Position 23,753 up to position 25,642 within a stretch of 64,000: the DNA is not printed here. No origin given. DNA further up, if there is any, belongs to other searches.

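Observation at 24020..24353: RND efflux adaptor protein carrying a duplicated pair of EF-hand-like calcium-binding loops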

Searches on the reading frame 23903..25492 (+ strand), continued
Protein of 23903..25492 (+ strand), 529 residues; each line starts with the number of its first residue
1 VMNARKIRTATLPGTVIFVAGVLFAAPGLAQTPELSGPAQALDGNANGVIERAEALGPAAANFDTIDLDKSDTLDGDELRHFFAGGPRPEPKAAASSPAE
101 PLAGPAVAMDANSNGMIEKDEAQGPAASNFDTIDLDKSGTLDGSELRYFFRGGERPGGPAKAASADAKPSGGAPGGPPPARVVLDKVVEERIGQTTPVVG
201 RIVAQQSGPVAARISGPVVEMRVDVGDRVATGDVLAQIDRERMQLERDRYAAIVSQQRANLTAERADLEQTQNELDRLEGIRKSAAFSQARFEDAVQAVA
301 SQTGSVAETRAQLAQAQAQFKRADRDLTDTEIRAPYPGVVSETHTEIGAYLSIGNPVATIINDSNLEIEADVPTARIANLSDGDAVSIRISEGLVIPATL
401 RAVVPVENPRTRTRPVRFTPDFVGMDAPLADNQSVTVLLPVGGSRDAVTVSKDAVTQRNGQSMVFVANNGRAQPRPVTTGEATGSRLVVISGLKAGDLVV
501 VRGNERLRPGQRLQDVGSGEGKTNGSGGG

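Call 31: find_related_loci(query=A2, collection=genome_contigs, flank=8000)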
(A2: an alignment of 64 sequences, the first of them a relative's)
Query A2 (528 aa) in genome_contigs; peptide patterns used: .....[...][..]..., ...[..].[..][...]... (x = any residue, [..] = any of these).
600 stretches matched a pattern (row limit reached: there are more); 554 encode a relative of the query (tblastn E <= 1e-3); the best 80 are kept; 80 distinct loci.
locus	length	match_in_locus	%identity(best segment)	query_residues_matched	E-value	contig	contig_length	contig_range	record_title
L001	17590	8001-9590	89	1-528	0e+0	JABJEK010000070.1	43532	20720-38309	MAG: Rhodospirillaceae bacterium isolate SI074_bin10 k141_1384889, whole genome shotgun sequence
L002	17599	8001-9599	84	1-528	0e+0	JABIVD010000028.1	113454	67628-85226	MAG: Rhodospirillaceae bacterium isolate SI072_bin63 k141_270021, whole genome shotgun sequence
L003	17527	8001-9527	73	29-528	0e+0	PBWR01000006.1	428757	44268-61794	MAG: Alphaproteobacteria bacterium isolate RS797 TaraRedSea_contig_8476, whole genome shotgun sequence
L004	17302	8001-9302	77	29-528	0e+0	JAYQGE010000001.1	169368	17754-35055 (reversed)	MAG: Rhodospirillaceae bacterium isolate SD9007_COM_concoct_bins.tsv.127_sub NODE_15_length_169368_cov_16.827887, whole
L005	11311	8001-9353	73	1-516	0e+0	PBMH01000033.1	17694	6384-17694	MAG: Alphaproteobacteria bacterium isolate SP218 MHASMcontig_1590022, whole genome shotgun sequence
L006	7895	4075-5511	63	21-512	0e+0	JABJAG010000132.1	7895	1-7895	MAG: Alphaproteobacteria bacterium isolate SI073_bin183 k141_1516444, whole genome shotgun sequence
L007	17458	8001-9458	60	11-512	4e-179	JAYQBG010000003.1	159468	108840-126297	MAG: Alphaproteobacteria bacterium isolate 139585_S186_metabat_bins_2.tsv.014 NODE_18_length_159468_cov_6.894312, whole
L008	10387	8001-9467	59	25-528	1e-173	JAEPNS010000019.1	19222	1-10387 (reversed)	MAG: Alphaproteobacteria bacterium isolate HXMU1420-4 NODE_19_length_19222_cov_3.367668, whole genome shotgun sequence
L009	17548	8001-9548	56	15-528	2e-164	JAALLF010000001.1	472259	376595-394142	MAG: Alphaproteobacteria bacterium isolate MH2_Bin57 NODE_6_length_472259_cov_15.410844, whole genome shotgun sequence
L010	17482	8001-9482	57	21-524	2e-162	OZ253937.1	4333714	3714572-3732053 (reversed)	MAG: Alphaproteobacteria bacterium isolate 26bd64c0-0f2d-4e52-a063-61ff611ccdf2 genome assembly, chromosome: 1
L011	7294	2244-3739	66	18-528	2e-146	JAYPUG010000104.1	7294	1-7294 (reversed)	MAG: Rhodospirillaceae bacterium isolate 139589_S190_metabat_bins_2.tsv.187 NODE_9769_length_7294_cov_3.959939, whole ge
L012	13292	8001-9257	59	15-512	7e-146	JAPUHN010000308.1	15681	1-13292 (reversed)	MAG: Alphaproteobacteria bacterium isolate KW1-S08_12 KW1-S08_12_cg308, whole genome shotgun sequence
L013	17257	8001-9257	61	9-515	4e-153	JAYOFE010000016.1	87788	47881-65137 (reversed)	MAG: Alphaproteobacteria bacterium isolate 139551_S153_metabat_bins_sspec.tsv.071 NODE_179_length_87788_cov_55.295544, w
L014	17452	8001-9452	50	34-513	6e-136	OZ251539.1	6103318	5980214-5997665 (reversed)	MAG: Alphaproteobacteria bacterium isolate efdf64b3-afa9-4fb8-9792-56cfcde380f9 genome assembly, chromosome: 1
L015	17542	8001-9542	46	9-509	4e-133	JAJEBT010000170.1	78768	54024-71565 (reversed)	MAG: Alphaproteobacteria bacterium isolate jk18x9bins.50 k141_184326, whole genome shotgun sequence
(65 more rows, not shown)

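Call 41: predict_structure(alignment_id=A2)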
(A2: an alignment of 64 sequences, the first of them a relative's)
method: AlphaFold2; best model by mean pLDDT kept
length: 528 residues; sequences in the alignment: 64
mean_pLDDT: 82.3   pTM: 0.48
mean pLDDT of the five models: 82.3, 81.3, 81.0, 80.6, 78.4
residues with pLDDT >= 90: 248; 70-90: 195; 50-70: 21; < 50: 64
segments of 3 or more residues with pLDDT < 50: 1-30, 91-96, 158-174, 518-528
pLDDT, mean of each block of 10 residues (from residue 1): 36 37 36 75 87 89 88 88 72 50 80 88 88 85 85 56 37 61 86 86 93 95 95 96 97 98 97 95 92 96 97 98 96 95 93 95 92 85 87 88 92 94 82 89 79 88 90 90 84 91 85 67 36
secondary structure, 60 per line:
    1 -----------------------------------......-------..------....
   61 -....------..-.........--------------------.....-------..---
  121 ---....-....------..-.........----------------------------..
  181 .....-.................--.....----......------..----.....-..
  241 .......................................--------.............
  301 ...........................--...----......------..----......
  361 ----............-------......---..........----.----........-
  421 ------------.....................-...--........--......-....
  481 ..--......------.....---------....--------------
elements in order: H36-41 H57-60 H62-65 H75-83 H104-108 H124-127 H129-132 H142-150 E179-185 E187-203 E206-210 E215-220 E233-237 H239-279 H288-327 E330-332 E337-342 E355-360 E365-372 H373-376 E384-389 E393-402 E412-419 E433-450 E455-457 E460-467 E470-475 E477-482 E485-490 E497-501 E511-514

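Call 67: find_encoding_contigs(protein=P0102, flank=8000, max_places=1)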
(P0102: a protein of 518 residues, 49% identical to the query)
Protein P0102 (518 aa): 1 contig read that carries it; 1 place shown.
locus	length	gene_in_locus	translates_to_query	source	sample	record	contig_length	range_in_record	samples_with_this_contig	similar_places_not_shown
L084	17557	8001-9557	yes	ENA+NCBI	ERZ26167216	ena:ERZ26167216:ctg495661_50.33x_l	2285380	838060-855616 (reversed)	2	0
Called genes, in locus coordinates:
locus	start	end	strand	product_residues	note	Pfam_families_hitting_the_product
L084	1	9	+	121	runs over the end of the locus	PF04199:Cyclase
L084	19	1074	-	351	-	PF00296:Bac_luciferase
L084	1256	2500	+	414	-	PF07690:MFS_1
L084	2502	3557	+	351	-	PF00190:Cupin_1 (faint), PF07883:Cupin_2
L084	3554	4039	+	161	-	PF01243:PNPOx_N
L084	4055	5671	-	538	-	PF02776:TPP_enzyme_N, PF00205:TPP_enzyme_M, PF02775:TPP_enzyme_C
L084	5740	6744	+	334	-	PF01717:Meth_synt_2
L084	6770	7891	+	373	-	PF08309:LVIVD (faint)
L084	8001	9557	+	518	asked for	PF00036:EF-hand_1 (faint), PF13405:EF-hand_6 (faint), PF13499:EF-hand_7 (faint), PF25917:BSH_RND (weak), PF25973:BSH_CzcB, PF25989:YknX_C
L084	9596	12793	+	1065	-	PF00873:ACR_tran, PF03176:MMPL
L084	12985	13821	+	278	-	PF05721:PhyH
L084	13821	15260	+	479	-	PF00330:Aconitase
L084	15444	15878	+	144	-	PF00694:Aconitase_C, PF27512:LeuD, PF27434:LeuD_C (weak)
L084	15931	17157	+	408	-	PF04909:Amidohydro_2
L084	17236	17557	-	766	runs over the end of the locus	PF00317:Ribonuc_red_lgN, PF02867:Ribonuc_red_lgC, PF12637:TSCPD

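Call 68: find_encoding_contigs(protein=P0112, flank=8000, max_places=1)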
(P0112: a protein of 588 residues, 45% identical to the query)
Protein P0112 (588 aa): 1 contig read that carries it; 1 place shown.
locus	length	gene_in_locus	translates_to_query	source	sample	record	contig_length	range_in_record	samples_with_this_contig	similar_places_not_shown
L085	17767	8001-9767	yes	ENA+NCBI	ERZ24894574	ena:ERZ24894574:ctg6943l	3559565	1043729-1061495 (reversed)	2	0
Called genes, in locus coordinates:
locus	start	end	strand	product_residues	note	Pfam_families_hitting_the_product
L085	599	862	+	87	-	-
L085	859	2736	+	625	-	PF00353:HemolysinCabind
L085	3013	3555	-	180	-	-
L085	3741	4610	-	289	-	-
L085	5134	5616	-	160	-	-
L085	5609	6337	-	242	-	-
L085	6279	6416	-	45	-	-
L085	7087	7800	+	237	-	-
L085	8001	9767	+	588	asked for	PF00036:EF-hand_1 (faint), PF13202:EF-hand_5 (faint), PF13405:EF-hand_6 (faint), PF13499:EF-hand_7 (faint), PF25917:BSH_RND (weak), PF25973:BSH_CzcB, PF25954:Beta-barrel_RND_2 (weak), PF25989:YknX_C, +3 more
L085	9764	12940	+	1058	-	PF00873:ACR_tran, PF03176:MMPL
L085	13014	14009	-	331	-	PF04909:Amidohydro_2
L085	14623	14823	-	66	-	-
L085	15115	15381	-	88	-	-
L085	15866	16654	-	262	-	-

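Call 69: find_encoding_contigs(protein=P0030, flank=8000, max_places=1)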
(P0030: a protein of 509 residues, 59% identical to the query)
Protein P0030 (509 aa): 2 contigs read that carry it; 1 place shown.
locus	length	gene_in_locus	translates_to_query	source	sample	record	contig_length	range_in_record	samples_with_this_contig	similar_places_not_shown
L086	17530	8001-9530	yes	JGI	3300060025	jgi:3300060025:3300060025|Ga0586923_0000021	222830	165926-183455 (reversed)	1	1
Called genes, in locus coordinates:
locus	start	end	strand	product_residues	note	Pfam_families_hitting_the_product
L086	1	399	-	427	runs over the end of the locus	PF05958:tRNA_U5-meth_tr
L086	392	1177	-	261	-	PF01479:S4 (faint), PF01728:FtsJ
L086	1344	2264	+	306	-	PF03446:NAD_binding_2, PF14833:NAD_binding_11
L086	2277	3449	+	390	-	PF01070:FMN_dh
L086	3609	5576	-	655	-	PF13292:DXP_synthase_N, PF00456:Transketolase_N (faint), PF00676:E1_dh (weak), PF02779:Transket_pyr, PF02780:Transketolase_C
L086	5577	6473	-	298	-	PF00348:polyprenyl_synt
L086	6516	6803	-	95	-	PF02609:Exonuc_VII_S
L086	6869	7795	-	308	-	PF00850:Hist_deacetyl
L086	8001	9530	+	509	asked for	PF13499:EF-hand_7 (faint), PF00036:EF-hand_1 (faint), PF13202:EF-hand_5 (faint), PF25917:BSH_RND, PF25973:BSH_CzcB, PF25967:RND-MFP_C (weak), PF25975:CzcB_C, PF25989:YknX_C, +3 more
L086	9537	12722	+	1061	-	PF00873:ACR_tran, PF03176:MMPL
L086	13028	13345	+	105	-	-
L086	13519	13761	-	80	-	-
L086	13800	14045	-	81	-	-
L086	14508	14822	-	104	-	-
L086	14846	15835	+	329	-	PF01479:S4, PF00849:PseudoU_synth_2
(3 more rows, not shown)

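Call 73: search_dna_similar(query=P0116, collection=plasmids, mode=protein, max_rows=15, max_evalue=1e-30)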
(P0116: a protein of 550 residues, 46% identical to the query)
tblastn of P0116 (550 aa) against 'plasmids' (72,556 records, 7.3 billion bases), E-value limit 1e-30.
No match.
